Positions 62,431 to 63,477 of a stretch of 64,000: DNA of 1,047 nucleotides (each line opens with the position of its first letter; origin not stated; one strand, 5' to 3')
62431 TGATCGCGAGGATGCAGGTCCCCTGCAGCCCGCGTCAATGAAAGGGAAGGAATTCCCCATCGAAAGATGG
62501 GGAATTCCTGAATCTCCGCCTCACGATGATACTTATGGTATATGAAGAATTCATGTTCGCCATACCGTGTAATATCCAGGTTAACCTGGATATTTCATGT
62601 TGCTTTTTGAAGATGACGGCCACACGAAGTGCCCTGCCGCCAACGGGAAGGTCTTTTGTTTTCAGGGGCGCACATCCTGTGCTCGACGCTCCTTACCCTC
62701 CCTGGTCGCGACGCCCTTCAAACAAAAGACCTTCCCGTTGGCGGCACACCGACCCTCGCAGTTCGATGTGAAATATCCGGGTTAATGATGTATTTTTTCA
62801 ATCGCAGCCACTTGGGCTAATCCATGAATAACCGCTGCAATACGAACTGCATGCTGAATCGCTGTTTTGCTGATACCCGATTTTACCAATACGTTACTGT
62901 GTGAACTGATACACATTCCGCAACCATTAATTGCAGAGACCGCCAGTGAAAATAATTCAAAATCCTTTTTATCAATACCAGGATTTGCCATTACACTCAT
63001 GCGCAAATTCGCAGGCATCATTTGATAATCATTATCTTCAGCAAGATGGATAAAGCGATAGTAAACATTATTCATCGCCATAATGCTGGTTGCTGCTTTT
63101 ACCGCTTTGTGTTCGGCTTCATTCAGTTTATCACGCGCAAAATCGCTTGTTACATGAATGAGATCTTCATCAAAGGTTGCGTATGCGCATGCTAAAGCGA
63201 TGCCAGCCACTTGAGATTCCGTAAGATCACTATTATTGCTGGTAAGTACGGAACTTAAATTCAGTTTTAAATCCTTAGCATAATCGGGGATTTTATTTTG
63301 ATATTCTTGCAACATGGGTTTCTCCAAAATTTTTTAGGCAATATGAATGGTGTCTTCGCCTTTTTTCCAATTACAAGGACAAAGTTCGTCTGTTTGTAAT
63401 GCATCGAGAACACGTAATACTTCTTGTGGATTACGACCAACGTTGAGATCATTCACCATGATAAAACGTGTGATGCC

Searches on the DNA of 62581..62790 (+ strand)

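Call 78: search_dna_similar(query=window:62581-62790:+, collection=plasmids, mode=distant, max_evalue=0.001, max_rows=10)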
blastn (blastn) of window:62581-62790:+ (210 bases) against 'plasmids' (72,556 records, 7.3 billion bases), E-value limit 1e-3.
No match.

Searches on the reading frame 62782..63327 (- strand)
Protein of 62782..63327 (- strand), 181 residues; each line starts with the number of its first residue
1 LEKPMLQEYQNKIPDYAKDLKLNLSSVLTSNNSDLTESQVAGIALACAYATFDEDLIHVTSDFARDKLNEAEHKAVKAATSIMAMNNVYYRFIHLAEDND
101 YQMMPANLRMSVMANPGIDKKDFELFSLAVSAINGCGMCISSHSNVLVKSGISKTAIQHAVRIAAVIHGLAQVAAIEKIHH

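Call 58: search_protein_families(library=pfam, proteins=[window:62782-63327:-], max_evalue=0.0001)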
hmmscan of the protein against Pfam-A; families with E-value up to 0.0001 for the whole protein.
window:62782-63327:- (181 aa): 1 family
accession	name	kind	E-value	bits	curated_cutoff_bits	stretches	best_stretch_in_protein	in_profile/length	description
PF02627.25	CMD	-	8.1e-17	61.4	23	1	101-175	3-77/84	Carboxymuconolactone decarboxylase family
